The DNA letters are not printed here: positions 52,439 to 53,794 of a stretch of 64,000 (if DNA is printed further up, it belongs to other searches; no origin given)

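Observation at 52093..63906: Mrp module plus FHL-type [NiFe] hydrogenase core ending in an NAD(P)H flavoprotein and polyferredoxin instead of a formate dehydrogenase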

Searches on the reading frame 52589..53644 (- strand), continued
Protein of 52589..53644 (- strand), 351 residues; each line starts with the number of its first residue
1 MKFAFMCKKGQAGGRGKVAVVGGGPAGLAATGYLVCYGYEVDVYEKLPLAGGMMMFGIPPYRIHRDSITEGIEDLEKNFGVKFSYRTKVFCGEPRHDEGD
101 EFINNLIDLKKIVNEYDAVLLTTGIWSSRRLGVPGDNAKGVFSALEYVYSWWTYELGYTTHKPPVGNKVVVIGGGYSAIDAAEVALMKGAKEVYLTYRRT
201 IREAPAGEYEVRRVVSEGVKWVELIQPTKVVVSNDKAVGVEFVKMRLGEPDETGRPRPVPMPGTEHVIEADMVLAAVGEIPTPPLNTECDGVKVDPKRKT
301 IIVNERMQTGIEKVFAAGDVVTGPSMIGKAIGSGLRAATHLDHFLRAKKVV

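Call 16: search_solved_structures(query=window:52589-53644:-, max_evalue=0.00001, show_alignments=2)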
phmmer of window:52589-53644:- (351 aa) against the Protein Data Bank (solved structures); distinct sequences matched with E-value up to 0.00001: 61 (the best 60 are shown).
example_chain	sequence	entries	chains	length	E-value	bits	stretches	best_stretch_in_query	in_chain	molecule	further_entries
9bov_A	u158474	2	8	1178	2.4e-59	204.5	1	16-348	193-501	Molybdopterin oxidoreductase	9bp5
4ylf_B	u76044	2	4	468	5e-58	200.1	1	14-346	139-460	Dihydropyrimidine dehydrogenase subunit A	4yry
9n5u_A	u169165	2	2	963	1.9e-57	198.2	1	17-348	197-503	NfnA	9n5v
5jca_L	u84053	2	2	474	1.3e-54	188.9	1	15-347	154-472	NADH-dependent Ferredoxin:NADP Oxidoreductase (NfnI) subunit alpha | NADH-dependent Ferredoxin:NADP Oxidoreductase subunit alpha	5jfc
8oh5_C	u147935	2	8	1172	1.6e-49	172.1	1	16-346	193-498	Formate dehydrogenase-O, major subunit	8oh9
5vj7_A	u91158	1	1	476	3.3e-43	151.4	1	15-347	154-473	Oxidoreductase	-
2vdc_G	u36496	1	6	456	4.1e-39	137.9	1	17-348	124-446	GLUTAMATE SYNTHASE [NADPH] SMALL CHAIN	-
6s6s_G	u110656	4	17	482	4.4e-39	137.8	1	17-348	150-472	Glutamate synthase [NADPH] small chain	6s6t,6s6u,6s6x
7mfm_I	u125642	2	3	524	1.3e-24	90.2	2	16-195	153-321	Glutamate synthase (NADPH) small chain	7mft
7m31_A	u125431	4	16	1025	1.1e-21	80.5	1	15-347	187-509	Dihydropyrimidine dehydrogenase [NADP(+)]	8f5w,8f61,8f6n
1h7x_A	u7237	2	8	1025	1.1e-21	80.5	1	15-347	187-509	DIHYDROPYRIMIDINE DEHYDROGENASE | Dihydropyrimidine dehydrogenase [NADP(+)]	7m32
1gt8_A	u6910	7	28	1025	1.2e-21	80.5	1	15-347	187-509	DIHYDROPYRIMIDINE DEHYDROGENASE | Dihydropyrimidine dehydrogenase [NADP(+)]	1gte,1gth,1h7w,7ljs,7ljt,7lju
1dxl_A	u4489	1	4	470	3.1e-11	46.2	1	166-340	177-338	DIHYDROLIPOAMIDE DEHYDROGENASE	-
7mgo_A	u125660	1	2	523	8.6e-11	44.7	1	123-340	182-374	2-oxopropyl-CoM reductase, carboxylating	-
1mo9_A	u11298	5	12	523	8.6e-11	44.7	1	123-340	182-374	orf3 | 2-OXOPROPYL-COM REDUCTASE | 2-oxopropyl-CoM reductase, carboxylating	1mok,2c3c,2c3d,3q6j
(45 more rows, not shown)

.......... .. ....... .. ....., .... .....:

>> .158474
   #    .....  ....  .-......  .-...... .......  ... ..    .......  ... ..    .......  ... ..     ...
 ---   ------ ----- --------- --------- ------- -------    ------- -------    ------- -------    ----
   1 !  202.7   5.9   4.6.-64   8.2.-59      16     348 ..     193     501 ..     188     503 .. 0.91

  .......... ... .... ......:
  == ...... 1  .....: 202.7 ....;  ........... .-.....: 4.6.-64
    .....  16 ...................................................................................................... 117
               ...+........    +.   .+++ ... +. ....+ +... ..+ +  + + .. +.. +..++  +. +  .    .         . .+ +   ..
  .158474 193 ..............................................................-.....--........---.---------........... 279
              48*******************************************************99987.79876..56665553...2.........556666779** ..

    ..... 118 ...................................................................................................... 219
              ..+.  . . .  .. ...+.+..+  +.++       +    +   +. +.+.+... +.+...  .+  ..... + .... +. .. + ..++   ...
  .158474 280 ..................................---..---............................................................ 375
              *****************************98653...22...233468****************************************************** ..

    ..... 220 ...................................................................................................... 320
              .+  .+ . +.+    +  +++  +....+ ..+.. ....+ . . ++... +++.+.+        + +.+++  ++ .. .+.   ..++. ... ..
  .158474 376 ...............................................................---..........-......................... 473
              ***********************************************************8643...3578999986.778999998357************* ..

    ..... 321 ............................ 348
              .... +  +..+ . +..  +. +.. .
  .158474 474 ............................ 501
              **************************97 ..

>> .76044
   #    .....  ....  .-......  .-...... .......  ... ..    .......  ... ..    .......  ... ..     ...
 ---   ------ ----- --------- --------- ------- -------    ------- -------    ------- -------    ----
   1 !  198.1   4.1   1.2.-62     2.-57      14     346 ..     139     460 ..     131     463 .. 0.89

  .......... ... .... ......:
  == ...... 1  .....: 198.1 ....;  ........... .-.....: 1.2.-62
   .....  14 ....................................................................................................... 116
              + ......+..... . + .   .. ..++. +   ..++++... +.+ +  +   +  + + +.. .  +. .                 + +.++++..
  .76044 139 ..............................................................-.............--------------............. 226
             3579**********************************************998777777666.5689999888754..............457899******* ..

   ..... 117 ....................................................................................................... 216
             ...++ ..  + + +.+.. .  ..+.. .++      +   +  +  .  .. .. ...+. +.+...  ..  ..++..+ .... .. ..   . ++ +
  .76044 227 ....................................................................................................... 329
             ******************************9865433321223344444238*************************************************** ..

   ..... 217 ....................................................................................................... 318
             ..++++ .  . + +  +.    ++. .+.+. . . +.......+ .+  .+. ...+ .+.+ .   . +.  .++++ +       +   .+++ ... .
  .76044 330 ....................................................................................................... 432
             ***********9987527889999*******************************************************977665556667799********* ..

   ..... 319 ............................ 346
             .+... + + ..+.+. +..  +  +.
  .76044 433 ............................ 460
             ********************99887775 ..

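Call 19: find_related_loci(query=A1, collection=genome_contigs, flank=10000)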
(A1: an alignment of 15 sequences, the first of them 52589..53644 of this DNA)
Query A1 (351 aa) in genome_contigs; peptide patterns used: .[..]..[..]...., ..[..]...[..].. (x = any residue, [..] = any of these).
600 stretches matched a pattern (row limit reached: there are more); 585 encode a relative of the query (tblastn E <= 1e-3); the best 80 are kept; 80 distinct loci.
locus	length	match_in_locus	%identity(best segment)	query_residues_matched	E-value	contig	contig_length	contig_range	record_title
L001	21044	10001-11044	58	1-348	4e-130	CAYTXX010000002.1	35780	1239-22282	MAG TPA_asm: uncultured Desulfurococcaceae archaeon isolate SRP104967_co1_105 genome assembly, contig: NODE_371_length_3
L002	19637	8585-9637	58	1-351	9e-125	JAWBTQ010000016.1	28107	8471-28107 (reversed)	MAG: Sulfolobales archaeon isolate JZ-1_201709_bins_45 JZ-1_201709_bins_45_scaffold_16, whole genome shotgun sequence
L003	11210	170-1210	50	1-350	2e-110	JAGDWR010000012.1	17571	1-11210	MAG: Candidatus Methanodesulfokora sp. isolate KUA_Bin04 NODE_600_length_17571_cov_34.776433, whole genome shotgun seque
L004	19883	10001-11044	50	1-350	1e-103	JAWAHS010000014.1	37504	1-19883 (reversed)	MAG: Ignisphaera sp. isolate SRBZ-1_201808_bins_18 SRBZ-1_201808_bins_18_scaffold_14, whole genome shotgun sequence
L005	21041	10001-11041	46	1-345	2e-97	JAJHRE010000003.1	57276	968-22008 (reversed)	MAG: Desulfurococcaceae archaeon isolate Bin S28 scaffold_91_c1, whole genome shotgun sequence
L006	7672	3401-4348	39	18-346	1e-64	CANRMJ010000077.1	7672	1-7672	MAG: uncultured Clostridia bacterium isolate Lapin-030__bin43 genome assembly, contig: Lapin-030__NODE_12232_length_7672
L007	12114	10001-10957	38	17-348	3e-64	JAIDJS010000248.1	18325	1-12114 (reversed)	MAG: Eubacterium sp. isolate SC0335_comb_11 SC0335_comb_11_contig_248, whole genome shotgun sequence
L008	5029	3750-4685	41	17-350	1e-61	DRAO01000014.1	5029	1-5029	MAG TPA_asm: Chloroflexota bacterium isolate HyVt-206 Ga0116200_10007732, whole genome shotgun sequence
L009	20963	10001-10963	39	17-348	3e-61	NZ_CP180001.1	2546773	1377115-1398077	Peptacetobacter sp. AB845 chromosome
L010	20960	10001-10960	38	17-348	1e-60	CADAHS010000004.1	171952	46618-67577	MAG: uncultured Ruminococcus sp. isolate RUG13311 genome assembly, contig: RUG13311_asm_4, whole genome shotgun sequence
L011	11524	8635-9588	40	17-349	2e-60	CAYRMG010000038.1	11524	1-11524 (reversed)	MAG TPA_asm: uncultured Aquifex sp. isolate SRP163575_co3_151 genome assembly, contig: NODE_6158_length_11524_cov_15.074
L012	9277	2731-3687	38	17-346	3e-60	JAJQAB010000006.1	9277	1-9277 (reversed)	MAG: Ruminococcus sp. isolate BH.6_3 NODE_725_length_9277_cov_23.089243, whole genome shotgun sequence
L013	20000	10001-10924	40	17-350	9e-60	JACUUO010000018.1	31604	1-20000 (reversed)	MAG: Actinomycetota bacterium isolate Kmv33 NODE_633_length_31604_cov_11.880028, whole genome shotgun sequence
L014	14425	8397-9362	38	12-350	1e-59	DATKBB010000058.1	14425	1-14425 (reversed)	MAG TPA_asm: Candidatus Limnocylindria bacterium isolate SMAG_U14409 k141_2426280, whole genome shotgun sequence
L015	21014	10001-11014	36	5-348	9e-60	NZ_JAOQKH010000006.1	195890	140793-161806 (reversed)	Porcipelethomonas ammoniilytica strain Sanger_90 .14207_7_57.6, whole genome shotgun sequence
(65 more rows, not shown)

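Call 24: find_encoding_contigs(protein=P0105, flank=10000, max_places=1)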
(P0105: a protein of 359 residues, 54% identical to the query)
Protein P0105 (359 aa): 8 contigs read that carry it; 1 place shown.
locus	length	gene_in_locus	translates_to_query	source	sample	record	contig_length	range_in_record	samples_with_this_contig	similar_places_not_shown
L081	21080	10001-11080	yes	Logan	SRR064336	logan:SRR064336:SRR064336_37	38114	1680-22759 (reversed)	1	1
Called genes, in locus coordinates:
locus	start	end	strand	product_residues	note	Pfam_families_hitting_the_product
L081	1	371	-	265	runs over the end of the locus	PF04055:Radical_SAM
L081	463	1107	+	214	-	PF13489:Methyltransf_23, PF08241:Methyltransf_11, PF13649:Methyltransf_25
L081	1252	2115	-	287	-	PF01569:PAP2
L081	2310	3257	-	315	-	PF01040:UbiA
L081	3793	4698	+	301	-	-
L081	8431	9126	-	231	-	PF00702:Hydrolase, PF12710:HAD, PF13419:HAD_2, PF13242:Hydrolase_like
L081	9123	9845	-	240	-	PF00702:Hydrolase (weak), PF08282:Hydrolase_3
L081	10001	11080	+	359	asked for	PF01262:AlaDh_PNT_C (faint), PF00890:FAD_binding_2 (faint), PF01266:DAO (faint), PF03486:HI0933_like (faint), PF07992:Pyr_redox_2, PF13450:NAD_binding_8, PF13738:Pyr_redox_3 (weak), PF00070:Pyr_redox (weak), +1 more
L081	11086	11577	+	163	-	PF13237:Fer4_10 (weak), PF13247:Fer4_11, PF12838:Fer4_7, PF13187:Fer4_9 (weak), PF25160:LdpA_Fe-S-bd (weak), PF00037:Fer4 (weak), PF12797:Fer4_2 (weak), PF12837:Fer4_6 (weak), +4 more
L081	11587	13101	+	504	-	PF00361:Proton_antipo_M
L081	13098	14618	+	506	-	PF00361:Proton_antipo_M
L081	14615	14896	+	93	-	-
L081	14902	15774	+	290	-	PF00146:NADHdh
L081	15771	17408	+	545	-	PF00329:Complex1_30kDa, PF00374:NiFeSe_Hases, PF00346:Complex1_49kDa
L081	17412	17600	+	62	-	PF12838:Fer4_7 (weak), PF13187:Fer4_9 (weak), PF13237:Fer4_10 (weak), PF12797:Fer4_2, PF00037:Fer4, PF12837:Fer4_6, PF12800:Fer4_4 (weak)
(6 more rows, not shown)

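Call 25: find_encoding_contigs(protein=P0001, flank=10000, max_places=1)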
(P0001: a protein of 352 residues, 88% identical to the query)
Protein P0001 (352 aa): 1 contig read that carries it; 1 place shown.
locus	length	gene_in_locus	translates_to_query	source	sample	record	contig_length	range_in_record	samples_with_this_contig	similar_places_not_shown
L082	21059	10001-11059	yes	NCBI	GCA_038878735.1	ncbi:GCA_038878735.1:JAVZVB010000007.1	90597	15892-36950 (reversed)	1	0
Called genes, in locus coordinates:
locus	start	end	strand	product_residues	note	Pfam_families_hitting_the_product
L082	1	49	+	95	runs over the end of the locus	PF04066:MrpF_PhaF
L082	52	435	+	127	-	PF03334:PhaG_MnhG_YufB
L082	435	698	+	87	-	PF13244:MbhD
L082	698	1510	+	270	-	PF04039:MnhB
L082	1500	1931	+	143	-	PF00420:Oxidored_q2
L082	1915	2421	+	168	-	PF01899:MNHE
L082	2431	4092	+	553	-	PF10125:NADHdeh_related, PF00361:Proton_antipo_M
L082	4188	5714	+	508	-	PF00361:Proton_antipo_M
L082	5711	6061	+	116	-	-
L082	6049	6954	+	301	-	PF00146:NADHdh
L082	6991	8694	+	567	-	PF00329:Complex1_30kDa, PF00374:NiFeSe_Hases, PF00346:Complex1_49kDa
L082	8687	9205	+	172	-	PF00037:Fer4 (weak), PF12837:Fer4_6 (weak), PF13237:Fer4_10, PF14697:Fer4_21 (weak), PF12838:Fer4_7, PF13187:Fer4_9, PF00037:Fer4 (weak), PF12838:Fer4_7 (weak), +2 more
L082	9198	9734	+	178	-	PF01058:Oxidored_q6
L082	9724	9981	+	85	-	-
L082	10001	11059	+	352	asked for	PF00070:Pyr_redox (faint), PF07992:Pyr_redox_2, PF12831:FAD_oxidored (faint), PF13450:NAD_binding_8 (weak), PF13738:Pyr_redox_3 (weak)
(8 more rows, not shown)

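Call 26: find_encoding_contigs(protein=P0107, flank=10000, max_places=1)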
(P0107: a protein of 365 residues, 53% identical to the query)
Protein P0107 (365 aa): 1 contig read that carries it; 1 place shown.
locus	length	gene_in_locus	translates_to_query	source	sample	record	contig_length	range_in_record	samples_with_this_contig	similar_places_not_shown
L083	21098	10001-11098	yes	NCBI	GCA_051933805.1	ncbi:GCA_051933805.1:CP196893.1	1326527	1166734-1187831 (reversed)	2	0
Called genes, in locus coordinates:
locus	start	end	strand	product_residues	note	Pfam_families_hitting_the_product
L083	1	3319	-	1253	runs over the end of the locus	PF02514:CobN-Mg_chel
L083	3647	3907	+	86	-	PF04014:MazE_antitoxin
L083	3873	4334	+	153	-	PF01850:PIN (weak)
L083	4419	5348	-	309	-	PF00089:Trypsin, PF13365:Trypsin_2, PF00595:PDZ (weak), PF13180:PDZ_2, PF17820:PDZ_6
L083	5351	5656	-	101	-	-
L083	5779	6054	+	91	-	PF04066:MrpF_PhaF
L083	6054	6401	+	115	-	PF03334:PhaG_MnhG_YufB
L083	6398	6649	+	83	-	PF13244:MbhD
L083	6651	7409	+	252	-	PF04039:MnhB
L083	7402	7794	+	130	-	PF00420:Oxidored_q2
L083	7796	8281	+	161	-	PF01899:MNHE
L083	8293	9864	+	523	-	PF00361:Proton_antipo_M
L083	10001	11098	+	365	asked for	PF00890:FAD_binding_2 (faint), PF01262:AlaDh_PNT_C (faint), PF01266:DAO (faint), PF03486:HI0933_like (faint), PF07992:Pyr_redox_2, PF13450:NAD_binding_8, PF13738:Pyr_redox_3 (weak), PF00070:Pyr_redox (weak), +1 more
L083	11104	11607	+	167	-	PF13484:Fer4_16 (faint), PF13237:Fer4_10 (weak), PF13247:Fer4_11, PF12838:Fer4_7, PF13187:Fer4_9 (weak), PF25160:LdpA_Fe-S-bd (weak), PF12797:Fer4_2 (weak), PF13237:Fer4_10 (weak), +4 more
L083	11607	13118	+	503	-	PF00361:Proton_antipo_M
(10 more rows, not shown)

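Call 35: search_protein_families(library=ncbifam, proteins=[window:52589-53644:-], max_evalue=0.01)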
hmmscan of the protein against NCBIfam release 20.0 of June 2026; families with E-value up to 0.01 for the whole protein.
window:52589-53644:- (351 aa): 70 families (the best 25 are shown)
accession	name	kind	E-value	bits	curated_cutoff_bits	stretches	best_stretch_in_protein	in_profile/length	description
NF009409.0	PRK12770.1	subfamily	2e-140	468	343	1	1-349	4-354/360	putative glutamate synthase subunit beta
NF009410.0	PRK12771.1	subfamily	3.6e-69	233.8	516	1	14-349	138-449/566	NAD(P)-binding protein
NF009454.0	PRK12814.1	equivalog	3.9e-68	230.4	916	1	12-350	191-505/657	putative NADPH-dependent glutamate synthase small subunit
NF009414.0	PRK12778.1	equivalog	1.3e-67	228.7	1103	1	15-347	431-751/752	bifunctional dihydroorotate dehydrogenase B NAD binding subunit/NADPH-dependent glutamate synthase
TIGR01316.1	gltA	equivalog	9.6e-67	225.7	471.75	1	12-345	130-449/449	NADPH-dependent glutamate synthase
TIGR01318.1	gltD_gamma_fam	subfamily_domain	8e-57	192.8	482.95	1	17-346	143-466/467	glutamate synthase, small subunit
NF009408.0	PRK12769.1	equivalog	7.1e-55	186.3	1003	1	17-348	329-654/659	formate-dependent uric acid utilization protein AegA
NF010590.0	PRK13984.1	equivalog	1.8e-53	181.6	946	1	16-349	289-610/611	putative oxidoreductase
TIGR03315.1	Se_ygfK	equivalog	6.8e-52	176.1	835.3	1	13-340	535-834/1012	putative selenate reductase subunit YgfK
NF009413.0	PRK12775.1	equivalog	3.2e-51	174.2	1895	1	16-349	431-758/1006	putative trifunctional 2-polyprenylphenol hydroxylase/glutamate synthase subunit beta/ferritin domain-containing protein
NF009451.0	PRK12809.1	equivalog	2.9e-41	141.5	1154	1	16-347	311-636/639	formate-dependent uric acid utilization protein YgfT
TIGR01317.1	GOGAT_sm_gam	subfamily_domain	9.5e-40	136.9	447.7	1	16-347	144-480/485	glutamate synthase small subunit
NF009415.0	PRK12779.1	equivalog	1.5e-36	125.7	1519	1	3-341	294-622/944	putative bifunctional glutamate synthase subunit beta/2-polyprenylphenol hydroxylase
TIGR01292.1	TRX_reduct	equivalog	8.1e-18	64.2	343.45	2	166-345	141-300/300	thioredoxin-disulfide reductase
TIGR02053.1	MerA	equivalog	1.2e-15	57.5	454.45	1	109-339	123-326/465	mercury(II) reductase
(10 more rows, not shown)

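Call 55: predict_structure(alignment_id=A2)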
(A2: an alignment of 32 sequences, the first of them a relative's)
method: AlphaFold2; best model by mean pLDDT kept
length: 538 residues; sequences in the alignment: 32
mean_pLDDT: 73.0   pTM: 0.65
mean pLDDT of the five models: 73.0, 72.5, 72.4, 72.1, 71.4
residues with pLDDT >= 90: 220; 70-90: 110; 50-70: 71; < 50: 137
segments of 3 or more residues with pLDDT < 50: 1-9, 358-360, 372-379, 394-397, 405-441, 444-461, 487-516, 519-538
pLDDT, mean of each block of 10 residues (from residue 1): 39 64 90 93 93 92 85 88 92 94 79 96 95 83 95 90 82 86 94 94 96 94 97 98 97 93 91 98 91 91 90 89 87 80 90 62 58 44 58 50 41 30 31 34 47 41 57 54 50 29 29 43 37 29
secondary structure, 60 per line:
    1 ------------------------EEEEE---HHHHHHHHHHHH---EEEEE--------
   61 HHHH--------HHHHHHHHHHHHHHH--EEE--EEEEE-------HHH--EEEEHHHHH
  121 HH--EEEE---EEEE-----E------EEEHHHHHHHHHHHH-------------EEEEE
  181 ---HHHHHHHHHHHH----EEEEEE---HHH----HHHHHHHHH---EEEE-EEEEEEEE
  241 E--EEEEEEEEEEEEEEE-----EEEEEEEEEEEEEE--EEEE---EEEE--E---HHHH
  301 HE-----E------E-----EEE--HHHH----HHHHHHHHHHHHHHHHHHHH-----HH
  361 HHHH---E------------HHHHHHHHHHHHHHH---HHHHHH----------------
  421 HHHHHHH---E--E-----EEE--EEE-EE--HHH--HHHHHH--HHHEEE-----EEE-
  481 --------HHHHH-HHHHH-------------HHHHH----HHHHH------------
elements in order: E25-29 H33-44 E48-52 H61-64 H73-87 E90-92 E95-99 E112-115 H116-122 E125-128 E132-135 E148-150 H151-162 E176-180 H184-195 E200-205 H216-224 E228-231 E233-241 E244-258 E264-277 E280-283 E287-290 H297-301 E321-323 H326-329 H334-353 H359-364 H381-395 H399-404 H421-427 E440-442 E445-447 H458-463 E469-471 E477-479 H489-493 H495-499 H513-517 H522-526
